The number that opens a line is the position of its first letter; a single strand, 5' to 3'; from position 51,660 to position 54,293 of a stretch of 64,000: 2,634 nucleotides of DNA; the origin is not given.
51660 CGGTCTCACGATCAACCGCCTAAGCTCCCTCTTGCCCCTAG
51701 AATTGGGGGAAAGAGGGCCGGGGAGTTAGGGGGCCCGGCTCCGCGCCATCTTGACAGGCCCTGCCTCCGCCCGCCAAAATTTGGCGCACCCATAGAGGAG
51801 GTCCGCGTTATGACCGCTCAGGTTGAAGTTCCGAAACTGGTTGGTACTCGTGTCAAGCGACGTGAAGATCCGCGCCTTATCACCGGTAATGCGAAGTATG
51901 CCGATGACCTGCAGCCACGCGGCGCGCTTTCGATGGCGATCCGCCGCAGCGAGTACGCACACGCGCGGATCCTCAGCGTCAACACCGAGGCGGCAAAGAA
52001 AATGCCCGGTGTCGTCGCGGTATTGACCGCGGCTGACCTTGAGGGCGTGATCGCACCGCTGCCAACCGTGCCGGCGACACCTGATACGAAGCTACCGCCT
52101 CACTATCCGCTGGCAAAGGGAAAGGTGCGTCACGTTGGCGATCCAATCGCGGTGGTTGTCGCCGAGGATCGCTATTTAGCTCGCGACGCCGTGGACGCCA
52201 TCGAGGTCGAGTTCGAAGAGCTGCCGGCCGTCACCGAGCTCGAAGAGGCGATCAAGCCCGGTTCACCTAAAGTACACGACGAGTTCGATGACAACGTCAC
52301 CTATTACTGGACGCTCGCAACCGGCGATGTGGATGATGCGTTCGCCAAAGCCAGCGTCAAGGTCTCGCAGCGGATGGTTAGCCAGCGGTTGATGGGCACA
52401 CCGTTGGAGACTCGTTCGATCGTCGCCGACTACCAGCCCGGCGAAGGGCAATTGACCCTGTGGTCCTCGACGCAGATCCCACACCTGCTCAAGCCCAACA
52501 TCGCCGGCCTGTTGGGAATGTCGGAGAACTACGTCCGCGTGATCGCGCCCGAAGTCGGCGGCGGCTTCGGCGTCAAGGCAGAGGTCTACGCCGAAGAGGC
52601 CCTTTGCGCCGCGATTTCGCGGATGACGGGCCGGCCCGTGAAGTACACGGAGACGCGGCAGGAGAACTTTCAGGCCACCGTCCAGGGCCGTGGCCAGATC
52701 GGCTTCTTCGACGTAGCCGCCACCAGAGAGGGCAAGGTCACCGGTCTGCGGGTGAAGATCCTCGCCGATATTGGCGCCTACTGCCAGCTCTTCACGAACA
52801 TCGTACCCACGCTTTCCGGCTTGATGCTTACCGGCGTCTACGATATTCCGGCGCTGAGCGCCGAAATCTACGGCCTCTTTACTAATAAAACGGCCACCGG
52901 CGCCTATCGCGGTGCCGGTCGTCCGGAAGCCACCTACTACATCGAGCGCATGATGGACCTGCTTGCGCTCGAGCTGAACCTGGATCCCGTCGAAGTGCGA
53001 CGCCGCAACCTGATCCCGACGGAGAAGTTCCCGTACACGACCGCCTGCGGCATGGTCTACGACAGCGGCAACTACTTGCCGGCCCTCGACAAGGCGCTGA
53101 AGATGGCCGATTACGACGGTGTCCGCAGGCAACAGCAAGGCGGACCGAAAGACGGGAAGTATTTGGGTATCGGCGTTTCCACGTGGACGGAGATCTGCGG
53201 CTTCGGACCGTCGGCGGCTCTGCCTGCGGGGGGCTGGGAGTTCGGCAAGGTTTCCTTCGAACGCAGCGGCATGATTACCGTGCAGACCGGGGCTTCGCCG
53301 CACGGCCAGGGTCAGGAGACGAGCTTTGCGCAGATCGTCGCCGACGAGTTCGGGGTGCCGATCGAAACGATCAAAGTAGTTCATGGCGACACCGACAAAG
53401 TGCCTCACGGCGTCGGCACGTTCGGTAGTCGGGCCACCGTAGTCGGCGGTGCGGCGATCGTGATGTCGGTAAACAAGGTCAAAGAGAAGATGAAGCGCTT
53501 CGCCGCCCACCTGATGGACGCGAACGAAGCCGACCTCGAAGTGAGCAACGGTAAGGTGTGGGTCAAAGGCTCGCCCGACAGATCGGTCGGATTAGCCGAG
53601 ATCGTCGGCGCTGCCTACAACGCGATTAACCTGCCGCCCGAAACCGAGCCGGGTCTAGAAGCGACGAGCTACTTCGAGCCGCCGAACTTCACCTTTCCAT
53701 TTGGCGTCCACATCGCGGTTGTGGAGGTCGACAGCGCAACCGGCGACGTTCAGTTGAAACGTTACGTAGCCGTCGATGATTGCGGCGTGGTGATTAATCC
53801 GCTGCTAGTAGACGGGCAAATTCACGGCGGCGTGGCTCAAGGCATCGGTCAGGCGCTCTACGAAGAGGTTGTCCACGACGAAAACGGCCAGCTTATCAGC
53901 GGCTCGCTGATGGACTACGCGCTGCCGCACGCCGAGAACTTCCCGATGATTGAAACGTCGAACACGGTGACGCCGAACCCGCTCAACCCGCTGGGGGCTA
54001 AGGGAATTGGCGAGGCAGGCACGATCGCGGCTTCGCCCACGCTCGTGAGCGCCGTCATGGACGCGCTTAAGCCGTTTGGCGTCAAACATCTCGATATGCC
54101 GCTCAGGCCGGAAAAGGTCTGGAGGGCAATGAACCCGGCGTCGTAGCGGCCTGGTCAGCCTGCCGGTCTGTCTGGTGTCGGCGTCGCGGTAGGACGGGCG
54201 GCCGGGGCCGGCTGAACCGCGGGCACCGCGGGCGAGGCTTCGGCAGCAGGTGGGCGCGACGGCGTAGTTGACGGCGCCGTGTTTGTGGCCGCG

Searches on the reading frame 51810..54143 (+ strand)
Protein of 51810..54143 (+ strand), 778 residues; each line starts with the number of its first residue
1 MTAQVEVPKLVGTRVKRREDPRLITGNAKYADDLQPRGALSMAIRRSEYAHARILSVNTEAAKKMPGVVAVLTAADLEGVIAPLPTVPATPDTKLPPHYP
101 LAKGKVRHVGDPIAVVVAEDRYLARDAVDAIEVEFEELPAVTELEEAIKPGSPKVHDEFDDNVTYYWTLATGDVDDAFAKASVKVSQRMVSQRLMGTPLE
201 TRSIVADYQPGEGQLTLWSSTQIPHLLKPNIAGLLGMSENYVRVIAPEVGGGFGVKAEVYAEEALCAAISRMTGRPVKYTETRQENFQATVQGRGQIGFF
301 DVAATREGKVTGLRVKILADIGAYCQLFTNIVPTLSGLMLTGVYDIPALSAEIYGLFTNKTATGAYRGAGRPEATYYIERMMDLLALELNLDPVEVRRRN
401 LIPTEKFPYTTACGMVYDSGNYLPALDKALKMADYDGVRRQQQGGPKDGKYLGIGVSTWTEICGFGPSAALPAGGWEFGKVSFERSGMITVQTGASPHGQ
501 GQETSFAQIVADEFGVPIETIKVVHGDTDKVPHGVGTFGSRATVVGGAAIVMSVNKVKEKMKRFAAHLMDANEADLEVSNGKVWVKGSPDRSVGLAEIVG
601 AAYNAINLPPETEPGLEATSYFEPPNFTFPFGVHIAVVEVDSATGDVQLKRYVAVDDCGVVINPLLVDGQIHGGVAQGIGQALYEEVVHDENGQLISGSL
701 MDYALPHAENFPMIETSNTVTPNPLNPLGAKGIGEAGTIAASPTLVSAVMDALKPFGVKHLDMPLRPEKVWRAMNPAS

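Call 60: search_protein_families(library=pfam, proteins=[window:51810-54143:+], max_evalue=0.00001)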
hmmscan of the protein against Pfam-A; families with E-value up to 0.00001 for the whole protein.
window:51810-54143:+ (778 aa): 3 families
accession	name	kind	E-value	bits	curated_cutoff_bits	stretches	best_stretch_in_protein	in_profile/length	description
PF20256.3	MoCoBD_2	-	1.6e-92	310.4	27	1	428-712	1-283/283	Molybdopterin cofactor-binding domain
PF02738.23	MoCoBD_1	-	9.9e-80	267.6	27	1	155-401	1-244/244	Molybdopterin cofactor-binding domain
PF01315.27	Ald_Xan_dh_C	-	3.4e-28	98.6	31.3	1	25-139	1-110/110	Aldehyde oxidase and xanthine dehydrogenase, a/b hammerhead domain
